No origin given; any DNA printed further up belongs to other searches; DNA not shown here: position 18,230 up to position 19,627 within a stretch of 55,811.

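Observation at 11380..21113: Candidate, apparently undescribed catabolic route for the RG-II keto-deoxy sugar acid Dha (and/or Kdo): sialidase-fold hydrolase, Na+ symporter, pyruvate aldolase, Fe-ADH, tetronate kinase, PdxA2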

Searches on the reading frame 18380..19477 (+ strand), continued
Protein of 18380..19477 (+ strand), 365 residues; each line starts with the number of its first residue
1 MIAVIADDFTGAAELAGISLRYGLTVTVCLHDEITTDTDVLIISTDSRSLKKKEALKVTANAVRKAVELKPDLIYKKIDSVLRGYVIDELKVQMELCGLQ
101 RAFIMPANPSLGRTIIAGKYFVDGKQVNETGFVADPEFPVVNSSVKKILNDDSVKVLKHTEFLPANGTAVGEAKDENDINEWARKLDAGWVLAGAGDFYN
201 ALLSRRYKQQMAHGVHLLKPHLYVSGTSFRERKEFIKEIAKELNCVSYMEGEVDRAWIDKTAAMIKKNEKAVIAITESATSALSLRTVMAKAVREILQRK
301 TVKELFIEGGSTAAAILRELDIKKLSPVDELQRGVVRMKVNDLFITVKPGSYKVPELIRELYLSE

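Call 79: find_homologous_proteins(query=A4, max_evalue=1e-20)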
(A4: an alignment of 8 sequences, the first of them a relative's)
Query A4 (8 sequences) (616 aa, profile of the alignment): 5897 proteins with E <= 1e-20 among 8000 candidates; the best 120 are listed.
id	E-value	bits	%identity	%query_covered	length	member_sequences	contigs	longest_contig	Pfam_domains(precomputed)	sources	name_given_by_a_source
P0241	0.0e+0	1085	45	96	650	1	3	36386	PF24067.2,PF22585.4,PF13088.13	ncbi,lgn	-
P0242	0.0e+0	1052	42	95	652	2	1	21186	PF24067.2,PF22585.4,PF13088.13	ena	-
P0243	0.0e+0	1039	40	96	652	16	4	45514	PF24067.2,PF22585.4,PF13088.13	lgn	-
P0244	0.0e+0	1038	42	94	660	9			PF24067.2,PF22585.4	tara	tara:strand:+ start:19684 stop:21666 length:1983 start_codon:yes stop_codon:yes gene_type:complete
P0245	0.0e+0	1032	41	97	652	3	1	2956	PF24067.2,PF22585.4,PF13088.13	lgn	-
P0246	0.0e+0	1028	66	95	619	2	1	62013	PF24067.2,PF22585.4,PF13088.13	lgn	-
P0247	0.0e+0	1025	-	-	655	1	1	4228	PF24067.2,PF22585.4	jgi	-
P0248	0.0e+0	1022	41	95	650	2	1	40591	PF24067.2,PF22585.4,PF13088.13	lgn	-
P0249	0.0e+0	1021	42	89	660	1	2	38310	PF24067.2,PF22585.4,PF13088.13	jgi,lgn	jgi:hypothetical protein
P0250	0.0e+0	1020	47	96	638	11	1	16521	PF24067.2,PF22585.4,PF13088.13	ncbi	-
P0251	0.0e+0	1020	41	94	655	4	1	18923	PF24067.2,PF22585.4,PF13088.13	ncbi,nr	ncbi:MAG: hypothetical protein KDC69_00560 [Flavobacteriaceae bacterium]|nr:hypothetical protein [Fl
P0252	0.0e+0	1017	100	100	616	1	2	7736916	PF24067.2,PF22585.4,PF13088.13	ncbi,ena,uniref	ncbi:six-hairpin glycosidase [Larkinella sp.]|uniref:six-hairpin glycosidase n=1 Tax=Larkinella sp. 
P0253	0.0e+0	1017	42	88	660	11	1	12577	PF24067.2,PF22585.4,PF13088.13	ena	-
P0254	0.0e+0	1016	46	96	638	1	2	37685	PF24067.2,PF22585.4,PF13088.13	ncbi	-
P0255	0.0e+0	1016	41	88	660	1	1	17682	PF24067.2,PF22585.4,PF13088.13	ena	-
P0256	0.0e+0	1014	42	88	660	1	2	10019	PF24067.2,PF22585.4,PF13088.13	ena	-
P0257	0.0e+0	1013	42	88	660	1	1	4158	PF24067.2,PF22585.4,PF13088.13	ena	-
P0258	0.0e+0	1012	44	96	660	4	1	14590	PF24067.2,PF22585.4,PF13088.13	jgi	-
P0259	0.0e+0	1012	42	88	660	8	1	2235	PF24067.2,PF22585.4,PF13088.13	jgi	-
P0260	1.8e-298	1010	42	88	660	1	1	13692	PF24067.2,PF22585.4,PF13088.13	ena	-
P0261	9.7e-298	1007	42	97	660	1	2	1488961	PF24067.2,PF22585.4,PF13088.13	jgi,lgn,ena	jgi:hypothetical protein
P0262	2.0e-297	1006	40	95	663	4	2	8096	PF24067.2,PF22585.4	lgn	-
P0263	5.4e-297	1005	96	100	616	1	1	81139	PF24067.2,PF22585.4,PF13088.13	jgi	jgi:hypothetical protein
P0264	9.5e-297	1004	41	92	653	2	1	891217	PF24067.2,PF22585.4,PF13088.13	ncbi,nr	ncbi:MAG: hypothetical protein U5K00_15930 [Melioribacteraceae bacterium]|nr:hypothetical protein [M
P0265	1.4e-296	1003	95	100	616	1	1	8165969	PF24067.2,PF22585.4,PF13088.13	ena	-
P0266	2.6e-296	1002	95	98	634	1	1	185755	PF24067.2,PF22585.4,PF13088.13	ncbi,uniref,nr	ncbi:exo-alpha-sialidase [Larkinella humicola]|uniref:exo-alpha-sialidase n=1 Tax=Larkinella humicol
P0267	2.9e-296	1002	95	98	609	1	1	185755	PF24067.2,PF22585.4,PF13088.13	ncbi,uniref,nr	ncbi:six-hairpin glycosidase [Larkinella humicola]|uniref:Six-hairpin glycosidase n=1 Tax=Larkinella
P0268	4.6e-296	1002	44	96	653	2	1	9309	PF24067.2,PF22585.4,PF13088.13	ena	-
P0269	9.4e-296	1001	42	96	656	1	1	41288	PF24067.2,PF22585.4,PF13088.13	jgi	-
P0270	2.0e-295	1000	96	98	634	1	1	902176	PF24067.2,PF22585.4,PF13088.13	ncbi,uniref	ncbi:six-hairpin glycosidase [Larkinella sp. GY13]|uniref:six-hairpin glycosidase n=1 Tax=Larkinella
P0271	2.3e-295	999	47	98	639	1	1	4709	PF24067.2,PF22585.4,PF13088.13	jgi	-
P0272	3.0e-295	999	41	95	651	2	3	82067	PF24067.2,PF22585.4,PF13088.13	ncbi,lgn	-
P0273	5.9e-295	998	43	96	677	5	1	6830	PF24067.2,PF22585.4,PF13088.13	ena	-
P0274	8.1e-295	998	95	98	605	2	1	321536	PF24067.2,PF22585.4,PF13088.13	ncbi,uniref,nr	ncbi:exo-alpha-sialidase [Larkinella punicea]|uniref:exo-alpha-sialidase n=1 Tax=Larkinella punicea 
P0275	3.5e-294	995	41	96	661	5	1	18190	PF24067.2,PF22585.4,PF13088.13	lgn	-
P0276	1.5e-293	993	42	97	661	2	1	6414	PF24067.2,PF22585.4,PF13088.13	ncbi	-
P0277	1.6e-293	993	46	96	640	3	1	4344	PF24067.2,PF22585.4,PF13088.13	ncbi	-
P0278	1.7e-293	993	40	95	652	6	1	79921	PF24067.2,PF22585.4,PF13088.13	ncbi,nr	ncbi:hypothetical protein GF407_14890 [candidate division KSB1 bacterium]|nr:hypothetical protein [c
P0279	2.9e-293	992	43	88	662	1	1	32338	PF24067.2,PF22585.4,PF13088.13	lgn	-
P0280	3.3e-293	992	60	99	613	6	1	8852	PF24067.2,PF22585.4,PF13088.13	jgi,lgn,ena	-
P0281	4.0e-293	992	61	99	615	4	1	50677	PF24067.2,PF22585.4,PF13088.13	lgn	-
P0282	5.9e-293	991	94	98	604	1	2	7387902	PF24067.2,PF22585.4,PF13088.13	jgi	jgi:hypothetical protein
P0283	5.2e-292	988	43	97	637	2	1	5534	PF24067.2,PF22585.4,PF13088.13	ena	-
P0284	7.2e-292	988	71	99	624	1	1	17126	PF24067.2,PF22585.4,PF13088.13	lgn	-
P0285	9.6e-292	987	41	88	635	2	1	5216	PF24067.2,PF22585.4,PF13088.13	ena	-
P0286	1.2e-291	987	42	88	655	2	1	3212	PF24067.2,PF22585.4,PF13088.13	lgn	-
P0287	1.5e-291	987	69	96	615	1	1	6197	PF24067.2,PF22585.4,PF13088.13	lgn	-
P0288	1.6e-291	987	85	99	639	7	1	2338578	PF24067.2,PF22585.4,PF13088.13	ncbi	ncbi:hypothetical protein GCM10027592_04280 [Spirosoma flavus]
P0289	1.7e-291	987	83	99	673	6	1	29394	PF24067.2,PF22585.4,PF13088.13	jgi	jgi:hypothetical protein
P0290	5.3e-291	985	85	99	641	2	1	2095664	PF24067.2,PF22585.4,PF13088.13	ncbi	ncbi:exo-alpha-sialidase [Spirosoma jeollabukense]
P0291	8.6e-291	984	43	94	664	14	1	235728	PF24067.2,PF22585.4,PF13088.13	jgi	jgi:hypothetical protein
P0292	8.9e-291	984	84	99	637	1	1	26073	PF24067.2,PF22585.4,PF13088.13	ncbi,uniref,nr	ncbi:exo-alpha-sialidase [Spirosoma validum]|uniref:exo-alpha-sialidase n=1 Tax=Spirosoma validum Ta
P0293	9.5e-291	984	39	96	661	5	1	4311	PF24067.2,PF22585.4,PF13088.13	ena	-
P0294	1.1e-290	984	40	96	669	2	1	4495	PF24067.2,PF22585.4,PF13088.13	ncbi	-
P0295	1.1e-290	984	84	99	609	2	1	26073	PF24067.2,PF22585.4,PF13088.13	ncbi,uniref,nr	ncbi:six-hairpin glycosidase [Spirosoma sp. BT704]|uniref:Six-hairpin glycosidase n=1 Tax=Spirosoma 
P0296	2.1e-290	983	85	99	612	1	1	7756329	PF24067.2,PF22585.4,PF13088.13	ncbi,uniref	ncbi:exo-alpha-sialidase [Spirosoma sp. SC4-14]|uniref:exo-alpha-sialidase n=1 Tax=Spirosoma sp. SC4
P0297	4.1e-290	982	43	94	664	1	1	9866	PF24067.2,PF22585.4,PF13088.13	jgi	-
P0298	4.2e-290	982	84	99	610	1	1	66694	PF24067.2,PF22585.4,PF13088.13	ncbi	ncbi:hypothetical protein GCM10028805_41560 [Spirosoma harenae]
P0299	4.7e-290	982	84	99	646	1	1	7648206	PF24067.2,PF22585.4,PF13088.13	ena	-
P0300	4.7e-290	982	84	99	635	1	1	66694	PF24067.2,PF22585.4,PF13088.13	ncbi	ncbi:exo-alpha-sialidase [Spirosoma harenae]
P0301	5.0e-290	982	43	96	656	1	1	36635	PF24067.2,PF22585.4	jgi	-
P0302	8.8e-290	981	86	97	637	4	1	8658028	PF24067.2,PF22585.4,PF13088.13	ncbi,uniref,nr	ncbi:six-hairpin glycosidase [Spirosoma sp. HMF3257]|uniref:Six-hairpin glycosidase n=1 Tax=Spirosom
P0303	9.5e-290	981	84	98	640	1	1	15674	PF24067.2,PF22585.4,PF13088.13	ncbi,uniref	ncbi:six-hairpin glycosidase [Spirosoma sp.]|uniref:six-hairpin glycosidase n=1 Tax=Spirosoma sp. Ta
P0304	9.7e-290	981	42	94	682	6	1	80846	PF24067.2,PF22585.4,PF13088.13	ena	-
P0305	1.2e-289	981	44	90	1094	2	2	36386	PF24067.2,PF22585.4,PF00149.34,PF13088.13,PF16656.12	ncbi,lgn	-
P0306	1.4e-289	980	42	97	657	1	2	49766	PF24067.2,PF22585.4,PF13088.13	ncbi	-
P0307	1.9e-289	980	85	97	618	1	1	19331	PF24067.2,PF22585.4,PF13088.13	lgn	-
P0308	3.9e-289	979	64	98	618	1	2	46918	PF24067.2,PF22585.4,PF13088.13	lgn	-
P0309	4.6e-289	979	41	96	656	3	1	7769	PF24067.2,PF22585.4,PF13088.13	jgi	jgi:hypothetical protein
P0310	4.8e-289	979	64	96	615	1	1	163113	PF24067.2,PF22585.4,PF13088.13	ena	-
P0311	6.0e-289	978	69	96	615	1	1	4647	PF24067.2,PF22585.4,PF13088.13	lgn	-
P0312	6.9e-289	978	86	99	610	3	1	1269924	PF24067.2,PF22585.4,PF13088.13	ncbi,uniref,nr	ncbi:six-hairpin glycosidase [Larkinella rosea]|uniref:Six-hairpin glycosidase n=1 Tax=Larkinella ro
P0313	7.9e-289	978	43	96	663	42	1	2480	PF24067.2,PF22585.4,PF13088.13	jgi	-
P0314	8.4e-289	978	83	99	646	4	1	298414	PF24067.2,PF22585.4,PF13088.13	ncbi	ncbi:hypothetical protein GCM10028808_66140 [Spirosoma migulaei]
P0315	9.4e-289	978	84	99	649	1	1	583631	PF24067.2,PF22585.4,PF13088.13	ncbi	ncbi:hypothetical protein GCM10028807_40850 [Spirosoma daeguense]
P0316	3.2e-288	976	70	96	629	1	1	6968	PF24067.2,PF22585.4,PF13088.13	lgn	-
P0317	4.1e-288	975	79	96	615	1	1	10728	PF24067.2,PF22585.4,PF13088.13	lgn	-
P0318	5.0e-288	975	68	99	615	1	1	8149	PF24067.2,PF22585.4,PF13088.13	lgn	-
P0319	8.9e-288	974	40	95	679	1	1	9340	PF24067.2,PF22585.4,PF13088.13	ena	-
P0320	1.2e-287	974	65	98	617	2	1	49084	PF24067.2,PF22585.4,PF13088.13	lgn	-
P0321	1.3e-287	974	82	99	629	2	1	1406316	PF24067.2,PF22585.4,PF13088.13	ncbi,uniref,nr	ncbi:six-hairpin glycosidase [Fibrella sp. HMF5405]|uniref:Six-hairpin glycosidase n=2 Tax=Fibrella 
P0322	3.3e-287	972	42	91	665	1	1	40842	PF24067.2,PF22585.4,PF13088.13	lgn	-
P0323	4.6e-287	972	42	95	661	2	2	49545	PF24067.2,PF22585.4,PF13088.13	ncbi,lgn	-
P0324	4.9e-287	972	40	95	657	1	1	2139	PF24067.2,PF22585.4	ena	-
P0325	6.0e-287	972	71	98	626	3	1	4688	PF24067.2,PF22585.4,PF13088.13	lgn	-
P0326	6.7e-287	971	82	99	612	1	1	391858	PF24067.2,PF22585.4,PF13088.13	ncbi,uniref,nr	ncbi:exo-alpha-sialidase [Arsenicibacter rosenii]|uniref:Six-hairpin glycosidase n=1 Tax=Arsenicibac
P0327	7.0e-287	971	71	99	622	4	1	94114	PF24067.2,PF22585.4,PF13088.13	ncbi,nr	ncbi:exo-alpha-sialidase [Adhaeribacter rhizoryzae]|nr:exo-alpha-sialidase [Adhaeribacter rhizoryzae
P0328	7.9e-287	971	43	95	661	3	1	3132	PF24067.2,PF22585.4,PF13088.13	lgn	-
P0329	1.1e-286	971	43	96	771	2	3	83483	PF24067.2,PF22585.4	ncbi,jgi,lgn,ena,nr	ncbi:MAG TPA: hypothetical protein VMW16_15970 [Sedimentisphaerales bacterium]|nr:hypothetical prote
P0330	1.3e-286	970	70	96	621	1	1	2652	PF24067.2,PF22585.4,PF13088.13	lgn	-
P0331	1.6e-286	970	42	99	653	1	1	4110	PF24067.2,PF22585.4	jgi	jgi:hypothetical protein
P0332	2.1e-286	970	41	97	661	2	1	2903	PF24067.2,PF22585.4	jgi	-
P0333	4.4e-286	969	44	95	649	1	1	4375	PF24067.2,PF22585.4,PF13088.13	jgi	jgi:hypothetical protein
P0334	4.5e-286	969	82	99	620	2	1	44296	PF24067.2,PF22585.4,PF13088.13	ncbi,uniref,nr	ncbi:six-hairpin glycosidase [Spirosoma sp. BT702]|uniref:Six-hairpin glycosidase n=1 Tax=Spirosoma 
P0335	5.0e-286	969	44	96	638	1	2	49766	PF24067.2,PF22585.4,PF13088.13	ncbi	-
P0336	5.7e-286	968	42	95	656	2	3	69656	PF24067.2,PF22585.4,PF13088.13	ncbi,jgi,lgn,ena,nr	ncbi:MAG TPA: hypothetical protein VMX13_11745 [Sedimentisphaerales bacterium]|nr:hypothetical prote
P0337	7.6e-286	968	43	94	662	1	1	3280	PF24067.2,PF22585.4,PF13088.13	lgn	-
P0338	9.7e-286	968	66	99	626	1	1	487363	PF24067.2,PF22585.4,PF13088.13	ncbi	-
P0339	1.6e-285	967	41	98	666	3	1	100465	PF24067.2,PF22585.4,PF13088.13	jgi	-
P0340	2.4e-285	966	82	97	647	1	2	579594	PF24067.2,PF22585.4,PF13088.13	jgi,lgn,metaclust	metaclust:\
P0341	2.6e-285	966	42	96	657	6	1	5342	PF24067.2,PF22585.4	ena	-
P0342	3.0e-285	966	43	96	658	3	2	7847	PF24067.2,PF22585.4,PF13088.13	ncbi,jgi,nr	ncbi:MAG: hypothetical protein EHM23_25350 [Acidobacteria bacterium]|nr:MAG: hypothetical protein EH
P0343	3.1e-285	966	82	97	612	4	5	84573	PF24067.2,PF22585.4,PF13088.13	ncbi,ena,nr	nr:exo-alpha-sialidase [uncultured Arsenicibacter sp.]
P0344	3.1e-285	966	70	96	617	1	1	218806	PF24067.2,PF22585.4,PF13088.13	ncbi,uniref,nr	ncbi:exo-alpha-sialidase [Pontibacter beigongshangensis]|uniref:exo-alpha-sialidase n=1 Tax=Pontibac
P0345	3.3e-285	966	81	100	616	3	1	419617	PF24067.2,PF22585.4,PF13088.13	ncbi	ncbi:exo-alpha-sialidase [Larkinella ripae]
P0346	3.4e-285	966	44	95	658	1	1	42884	PF24067.2,PF22585.4,PF13088.13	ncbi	-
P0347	3.8e-285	966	44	90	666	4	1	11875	PF24067.2,PF22585.4,PF13088.13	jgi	-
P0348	4.2e-285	965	42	96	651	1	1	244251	PF24067.2,PF22585.4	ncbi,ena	-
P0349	4.4e-285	965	43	89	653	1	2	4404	PF24067.2,PF22585.4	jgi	jgi:hypothetical protein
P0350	4.5e-285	965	65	99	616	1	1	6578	PF24067.2,PF22585.4,PF13088.13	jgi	jgi:hypothetical protein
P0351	5.5e-285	965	84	96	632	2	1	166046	PF24067.2,PF22585.4,PF13088.13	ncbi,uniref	ncbi:six-hairpin glycosidase [Fibrella arboris]|uniref:six-hairpin glycosidase n=1 Tax=Fibrella arbo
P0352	5.6e-285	965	41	96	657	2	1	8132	PF24067.2,PF22585.4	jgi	jgi:hypothetical protein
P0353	5.9e-285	965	43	96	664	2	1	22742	PF24067.2,PF22585.4,PF13088.13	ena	-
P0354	7.2e-285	965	41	99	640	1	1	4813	PF24067.2,PF22585.4,PF13088.13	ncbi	ncbi:hypothetical protein ACFLS9_09595 [Bacteroidota bacterium]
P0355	1.1e-284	964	44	95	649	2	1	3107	PF24067.2,PF22585.4,PF13088.13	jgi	jgi:hypothetical protein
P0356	1.1e-284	964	79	96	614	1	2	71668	PF24067.2,PF22585.4,PF13088.13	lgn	-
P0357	1.3e-284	964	80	96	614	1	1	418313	PF24067.2,PF22585.4,PF13088.13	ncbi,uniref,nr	ncbi:exo-alpha-sialidase [Arcicella lustrica]|uniref:Exo-alpha-sialidase n=1 Tax=Arcicella lustrica 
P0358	1.3e-284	964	66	98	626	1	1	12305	PF24067.2,PF22585.4,PF13088.13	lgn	-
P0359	1.5e-284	964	44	96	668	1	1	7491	PF24067.2,PF22585.4,PF13088.13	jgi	-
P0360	1.6e-284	964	43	95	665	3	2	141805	PF24067.2,PF22585.4,PF13088.13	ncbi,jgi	ncbi:MAG: hypothetical protein ACYTEL_00360 [Planctomycetota bacterium]|jgi:hypothetical protein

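Call 80: find_encoding_contigs(protein=P0264, flank=10000, max_places=1)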
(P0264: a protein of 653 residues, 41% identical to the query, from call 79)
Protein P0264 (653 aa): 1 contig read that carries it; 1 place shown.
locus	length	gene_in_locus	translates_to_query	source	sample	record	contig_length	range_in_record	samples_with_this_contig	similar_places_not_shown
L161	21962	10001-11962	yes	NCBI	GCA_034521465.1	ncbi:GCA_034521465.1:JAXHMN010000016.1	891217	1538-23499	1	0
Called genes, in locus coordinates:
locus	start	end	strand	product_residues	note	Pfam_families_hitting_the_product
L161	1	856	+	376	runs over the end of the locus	PF00593:TonB_dep_Rec_b-barrel, PF14905:OMP_b-brl_3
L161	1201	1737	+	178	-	PF00884:Sulfatase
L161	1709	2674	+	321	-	PF00884:Sulfatase, PF16347:SGSH_C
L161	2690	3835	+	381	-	PF00465:Fe-ADH, PF13685:Fe-ADH_2, PF25137:ADH_Fe_C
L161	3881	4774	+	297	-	PF00701:DHDPS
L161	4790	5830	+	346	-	PF04166:PdxA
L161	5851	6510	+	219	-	PF07005:SBD_N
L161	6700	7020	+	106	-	PF17042:NBD_C (weak)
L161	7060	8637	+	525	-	PF00474:SSF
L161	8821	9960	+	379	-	PF02012:BNR (faint), PF13088:BNR_2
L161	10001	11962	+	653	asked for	PF24067:Beta-prop_BT_1020, PF13088:BNR_2 (weak), PF22585:Sialidase-like_CBM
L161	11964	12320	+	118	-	PF00190:Cupin_1 (weak), PF02311:AraC_binding, PF07883:Cupin_2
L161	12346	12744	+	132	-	PF07883:Cupin_2 (weak)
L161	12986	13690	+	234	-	PF00149:Metallophos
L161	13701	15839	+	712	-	PF13385:Laminin_G_3, PF02210:Laminin_G_2 (faint)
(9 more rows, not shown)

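Call 81: find_encoding_contigs(protein=P0278, flank=10000, max_places=1)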
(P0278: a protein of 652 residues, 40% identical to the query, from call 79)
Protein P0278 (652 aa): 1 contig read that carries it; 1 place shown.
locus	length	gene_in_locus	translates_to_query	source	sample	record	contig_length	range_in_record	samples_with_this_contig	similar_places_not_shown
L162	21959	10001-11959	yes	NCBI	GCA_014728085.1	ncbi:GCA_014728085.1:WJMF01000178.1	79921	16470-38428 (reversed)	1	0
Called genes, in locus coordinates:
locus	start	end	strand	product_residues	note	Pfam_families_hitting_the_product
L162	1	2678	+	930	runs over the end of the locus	PF13620:CarboxypepD_reg, PF13715:CarbopepD_reg_2, PF07715:Plug, PF00593:TonB_dep_Rec_b-barrel, PF14905:OMP_b-brl_3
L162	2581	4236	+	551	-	PF00884:Sulfatase, PF01663:Phosphodiest, PF16347:SGSH_C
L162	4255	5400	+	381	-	PF00465:Fe-ADH, PF13685:Fe-ADH_2 (weak), PF25137:ADH_Fe_C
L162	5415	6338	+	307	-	PF00701:DHDPS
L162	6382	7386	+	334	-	PF04166:PdxA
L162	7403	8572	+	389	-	PF07005:SBD_N, PF17042:NBD_C (weak)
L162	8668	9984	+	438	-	PF02447:GntP_permease, PF03553:Na_H_antiporter (faint), PF03600:CitMHS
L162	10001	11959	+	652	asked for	PF24067:Beta-prop_BT_1020, PF13088:BNR_2 (weak), PF22585:Sialidase-like_CBM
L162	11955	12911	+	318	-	PF00149:Metallophos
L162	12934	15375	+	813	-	PF13385:Laminin_G_3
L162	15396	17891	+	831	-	PF13385:Laminin_G_3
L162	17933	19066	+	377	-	PF24316:Tli3 (faint), PF13088:BNR_2, PF02012:BNR (faint), PF15902:Sortilin-Vps10 (faint)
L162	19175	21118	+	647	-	PF24067:Beta-prop_BT_1020, PF22585:Sialidase-like_CBM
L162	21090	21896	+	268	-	PF00190:Cupin_1 (faint), PF02311:AraC_binding, PF07883:Cupin_2, PF11699:CENP-C_C (faint)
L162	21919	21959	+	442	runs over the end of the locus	PF00884:Sulfatase, PF16347:SGSH_C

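Call 82: find_encoding_contigs(protein=P0329, flank=10000, max_places=1)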
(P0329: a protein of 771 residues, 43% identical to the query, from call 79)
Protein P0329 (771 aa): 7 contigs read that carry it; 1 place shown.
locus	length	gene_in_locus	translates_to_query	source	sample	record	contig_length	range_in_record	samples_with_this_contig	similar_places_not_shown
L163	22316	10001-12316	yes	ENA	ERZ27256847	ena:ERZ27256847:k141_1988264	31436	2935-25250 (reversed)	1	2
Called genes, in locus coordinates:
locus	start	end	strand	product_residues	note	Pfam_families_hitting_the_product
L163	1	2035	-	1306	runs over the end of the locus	PF13229:Beta_helix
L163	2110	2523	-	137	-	-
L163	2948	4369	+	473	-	PF26550:Tricorn_2nd (faint), PF07676:PD40 (faint), PF12566:DUF3748, PF00930:DPPIV_N (faint), PF26549:Tricorn_N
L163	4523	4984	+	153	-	PF04542:Sigma70_r2, PF08281:Sigma70_r4_2, PF04545:Sigma70_r4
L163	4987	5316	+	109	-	-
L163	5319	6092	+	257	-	-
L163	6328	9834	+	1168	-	PF17829:GH115_C (weak), PF03160:Calx-beta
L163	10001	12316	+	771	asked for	PF24067:Beta-prop_BT_1020, PF22585:Sialidase-like_CBM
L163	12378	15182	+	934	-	PF03781:FGE-sulfatase, PF07691:PA14, PF13088:BNR_2, PF07661:MORN_2 (faint)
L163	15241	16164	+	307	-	PF00149:Metallophos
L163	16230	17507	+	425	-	PF01408:GFO_IDH_MocA, PF19051:GFO_IDH_MocA_C2, PF22725:GFO_IDH_MocA_C3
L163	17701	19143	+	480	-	PF15902:Sortilin-Vps10 (faint), PF13088:BNR_2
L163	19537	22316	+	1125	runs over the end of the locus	PF03781:FGE-sulfatase, PF07691:PA14, PF07661:MORN_2 (faint), PF13088:BNR_2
